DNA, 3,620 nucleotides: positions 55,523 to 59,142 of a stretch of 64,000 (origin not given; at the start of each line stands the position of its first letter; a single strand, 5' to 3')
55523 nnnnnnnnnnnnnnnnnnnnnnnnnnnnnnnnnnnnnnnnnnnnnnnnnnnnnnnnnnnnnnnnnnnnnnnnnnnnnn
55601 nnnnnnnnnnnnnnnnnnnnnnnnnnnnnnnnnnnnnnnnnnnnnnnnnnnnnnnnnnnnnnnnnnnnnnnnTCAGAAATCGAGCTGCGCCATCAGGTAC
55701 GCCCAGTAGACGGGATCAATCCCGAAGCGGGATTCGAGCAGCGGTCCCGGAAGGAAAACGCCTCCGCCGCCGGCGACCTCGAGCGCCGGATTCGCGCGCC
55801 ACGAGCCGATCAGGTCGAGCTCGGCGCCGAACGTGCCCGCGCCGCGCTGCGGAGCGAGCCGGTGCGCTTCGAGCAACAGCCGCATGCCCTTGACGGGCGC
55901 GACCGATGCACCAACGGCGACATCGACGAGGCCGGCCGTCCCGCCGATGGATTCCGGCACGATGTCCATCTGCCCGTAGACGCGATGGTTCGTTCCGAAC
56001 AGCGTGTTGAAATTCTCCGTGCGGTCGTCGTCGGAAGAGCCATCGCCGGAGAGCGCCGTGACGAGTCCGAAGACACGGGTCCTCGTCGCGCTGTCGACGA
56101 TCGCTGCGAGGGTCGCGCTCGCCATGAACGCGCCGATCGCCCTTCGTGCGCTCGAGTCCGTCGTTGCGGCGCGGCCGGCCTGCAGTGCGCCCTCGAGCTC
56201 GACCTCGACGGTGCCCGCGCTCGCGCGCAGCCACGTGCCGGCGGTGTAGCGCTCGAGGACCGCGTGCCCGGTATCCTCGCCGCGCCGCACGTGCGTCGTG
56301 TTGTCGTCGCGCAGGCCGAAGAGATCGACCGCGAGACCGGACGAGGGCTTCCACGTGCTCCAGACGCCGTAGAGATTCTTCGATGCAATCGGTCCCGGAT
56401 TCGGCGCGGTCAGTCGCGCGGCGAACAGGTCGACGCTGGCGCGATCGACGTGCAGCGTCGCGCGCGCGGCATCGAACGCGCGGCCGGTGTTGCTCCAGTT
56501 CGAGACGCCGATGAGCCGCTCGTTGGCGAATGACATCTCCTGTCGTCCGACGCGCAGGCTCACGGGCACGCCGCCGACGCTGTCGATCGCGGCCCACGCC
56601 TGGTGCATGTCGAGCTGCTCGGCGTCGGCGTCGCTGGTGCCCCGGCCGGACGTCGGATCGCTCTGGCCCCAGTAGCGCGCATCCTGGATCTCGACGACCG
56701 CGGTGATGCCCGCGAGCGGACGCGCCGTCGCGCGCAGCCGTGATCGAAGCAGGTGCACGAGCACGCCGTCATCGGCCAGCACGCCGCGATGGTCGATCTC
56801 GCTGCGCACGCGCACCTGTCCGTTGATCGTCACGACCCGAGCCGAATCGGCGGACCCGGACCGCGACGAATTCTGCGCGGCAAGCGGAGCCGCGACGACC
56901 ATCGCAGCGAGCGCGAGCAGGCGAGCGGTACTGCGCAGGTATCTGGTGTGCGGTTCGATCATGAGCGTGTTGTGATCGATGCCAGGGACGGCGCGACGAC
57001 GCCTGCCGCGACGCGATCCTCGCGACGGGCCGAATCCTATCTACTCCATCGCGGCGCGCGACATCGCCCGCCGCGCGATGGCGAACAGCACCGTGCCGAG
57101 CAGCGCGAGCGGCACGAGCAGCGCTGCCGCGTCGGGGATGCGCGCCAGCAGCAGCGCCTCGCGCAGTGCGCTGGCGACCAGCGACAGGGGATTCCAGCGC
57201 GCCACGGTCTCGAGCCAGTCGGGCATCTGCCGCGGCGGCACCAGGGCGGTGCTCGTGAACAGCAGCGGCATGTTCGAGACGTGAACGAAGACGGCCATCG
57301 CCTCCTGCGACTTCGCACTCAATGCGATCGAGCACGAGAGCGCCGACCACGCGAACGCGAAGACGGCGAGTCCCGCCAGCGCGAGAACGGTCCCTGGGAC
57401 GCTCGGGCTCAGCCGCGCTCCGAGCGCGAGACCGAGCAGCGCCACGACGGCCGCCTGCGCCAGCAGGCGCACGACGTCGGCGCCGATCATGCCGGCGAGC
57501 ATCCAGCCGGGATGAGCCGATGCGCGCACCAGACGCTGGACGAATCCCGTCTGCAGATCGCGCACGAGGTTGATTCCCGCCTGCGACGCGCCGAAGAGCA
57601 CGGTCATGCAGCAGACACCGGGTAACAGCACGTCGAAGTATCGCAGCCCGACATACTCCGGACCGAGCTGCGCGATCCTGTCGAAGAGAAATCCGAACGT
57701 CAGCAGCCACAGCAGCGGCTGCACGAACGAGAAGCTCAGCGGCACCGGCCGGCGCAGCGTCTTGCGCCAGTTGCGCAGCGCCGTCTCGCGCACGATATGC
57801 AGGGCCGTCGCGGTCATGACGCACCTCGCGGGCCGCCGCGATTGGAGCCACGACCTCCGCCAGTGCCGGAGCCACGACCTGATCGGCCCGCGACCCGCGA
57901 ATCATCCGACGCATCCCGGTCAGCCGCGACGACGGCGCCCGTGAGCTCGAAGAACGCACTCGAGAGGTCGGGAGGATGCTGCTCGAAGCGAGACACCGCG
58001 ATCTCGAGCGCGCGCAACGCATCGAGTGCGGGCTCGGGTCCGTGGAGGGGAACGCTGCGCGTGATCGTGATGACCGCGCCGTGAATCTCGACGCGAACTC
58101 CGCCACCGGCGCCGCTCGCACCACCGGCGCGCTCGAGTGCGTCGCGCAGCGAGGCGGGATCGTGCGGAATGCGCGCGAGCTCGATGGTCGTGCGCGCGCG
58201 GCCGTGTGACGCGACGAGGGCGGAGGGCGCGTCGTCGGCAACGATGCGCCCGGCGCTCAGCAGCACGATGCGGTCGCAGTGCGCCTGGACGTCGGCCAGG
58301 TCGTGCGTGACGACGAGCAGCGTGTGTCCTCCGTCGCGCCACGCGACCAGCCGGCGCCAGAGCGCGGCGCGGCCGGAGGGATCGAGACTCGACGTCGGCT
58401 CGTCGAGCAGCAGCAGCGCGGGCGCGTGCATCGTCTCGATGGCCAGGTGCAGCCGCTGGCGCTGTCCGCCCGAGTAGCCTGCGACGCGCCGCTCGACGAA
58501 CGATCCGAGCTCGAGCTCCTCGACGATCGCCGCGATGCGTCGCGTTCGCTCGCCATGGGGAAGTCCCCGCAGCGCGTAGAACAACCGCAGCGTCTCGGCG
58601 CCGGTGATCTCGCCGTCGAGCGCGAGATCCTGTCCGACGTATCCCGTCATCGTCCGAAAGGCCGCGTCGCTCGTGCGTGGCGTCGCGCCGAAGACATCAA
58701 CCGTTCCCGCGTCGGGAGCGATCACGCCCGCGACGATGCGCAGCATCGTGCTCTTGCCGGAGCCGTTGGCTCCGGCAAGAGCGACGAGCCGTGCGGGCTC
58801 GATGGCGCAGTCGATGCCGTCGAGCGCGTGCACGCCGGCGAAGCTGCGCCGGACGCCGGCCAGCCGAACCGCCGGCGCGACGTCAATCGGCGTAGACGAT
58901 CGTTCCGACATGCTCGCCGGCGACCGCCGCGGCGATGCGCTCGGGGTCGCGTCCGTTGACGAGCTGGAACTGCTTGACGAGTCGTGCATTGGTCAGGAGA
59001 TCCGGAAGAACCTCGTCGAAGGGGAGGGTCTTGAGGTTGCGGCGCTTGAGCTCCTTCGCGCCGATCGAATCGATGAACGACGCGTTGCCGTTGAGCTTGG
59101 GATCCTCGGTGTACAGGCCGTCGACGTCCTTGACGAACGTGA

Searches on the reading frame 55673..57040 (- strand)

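Call 23: search_protein_families(library=pfam, proteins=[window:55673-57040:-], max_evalue=0.001)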
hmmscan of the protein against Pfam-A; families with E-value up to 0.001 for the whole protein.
window:55673-57040:- (455 aa): 1 family
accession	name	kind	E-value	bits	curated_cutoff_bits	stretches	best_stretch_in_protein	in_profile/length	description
PF13372.12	Alginate_exp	-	1.7e-30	106.6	25.2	1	74-393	7-320/395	Alginate export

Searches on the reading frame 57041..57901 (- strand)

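Call 23: search_protein_families(library=pfam, proteins=[window:57041-57901:-], max_evalue=0.001)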
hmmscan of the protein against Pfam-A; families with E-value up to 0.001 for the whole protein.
window:57041-57901:- (286 aa): 2 families
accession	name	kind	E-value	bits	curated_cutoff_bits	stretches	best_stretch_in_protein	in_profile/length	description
PF01061.29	ABC2_membrane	-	8.4e-29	101.1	26.9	1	42-250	8-210/211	ABC-2 type transporter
PF12698.13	ABC2_membrane_3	-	1.5e-11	44.4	31.6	1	87-276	159-345/347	ABC-2 family transporter protein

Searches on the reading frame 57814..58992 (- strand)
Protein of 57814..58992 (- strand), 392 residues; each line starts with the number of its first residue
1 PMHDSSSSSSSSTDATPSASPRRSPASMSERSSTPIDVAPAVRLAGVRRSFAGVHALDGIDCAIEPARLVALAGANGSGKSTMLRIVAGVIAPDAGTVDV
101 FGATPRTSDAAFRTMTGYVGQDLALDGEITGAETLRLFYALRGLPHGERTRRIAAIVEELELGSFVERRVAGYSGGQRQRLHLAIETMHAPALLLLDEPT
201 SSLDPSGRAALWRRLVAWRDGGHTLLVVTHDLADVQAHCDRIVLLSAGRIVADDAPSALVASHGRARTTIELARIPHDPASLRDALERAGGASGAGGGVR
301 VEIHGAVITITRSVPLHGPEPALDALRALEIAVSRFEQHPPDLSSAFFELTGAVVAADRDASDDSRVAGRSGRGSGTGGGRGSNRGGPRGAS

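Call 23: search_protein_families(library=pfam, proteins=[window:57814-58992:-], max_evalue=0.001)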
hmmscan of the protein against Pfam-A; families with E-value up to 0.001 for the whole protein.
window:57814-58992:- (392 aa): 3 families
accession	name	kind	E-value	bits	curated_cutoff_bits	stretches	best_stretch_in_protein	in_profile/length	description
PF00005.33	ABC_tran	-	1.5e-27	97.3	25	1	57-201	1-137/137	ABC transporter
PF13304.12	AAA_21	-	2.8e-08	34.6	27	0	187-232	255-300/304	AAA domain, putative AbiEii toxin, Type IV TA system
PF02463.25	SMC_N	-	0.00035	20.5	40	0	174-232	138-199/220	RecF/RecN/SMC N terminal domain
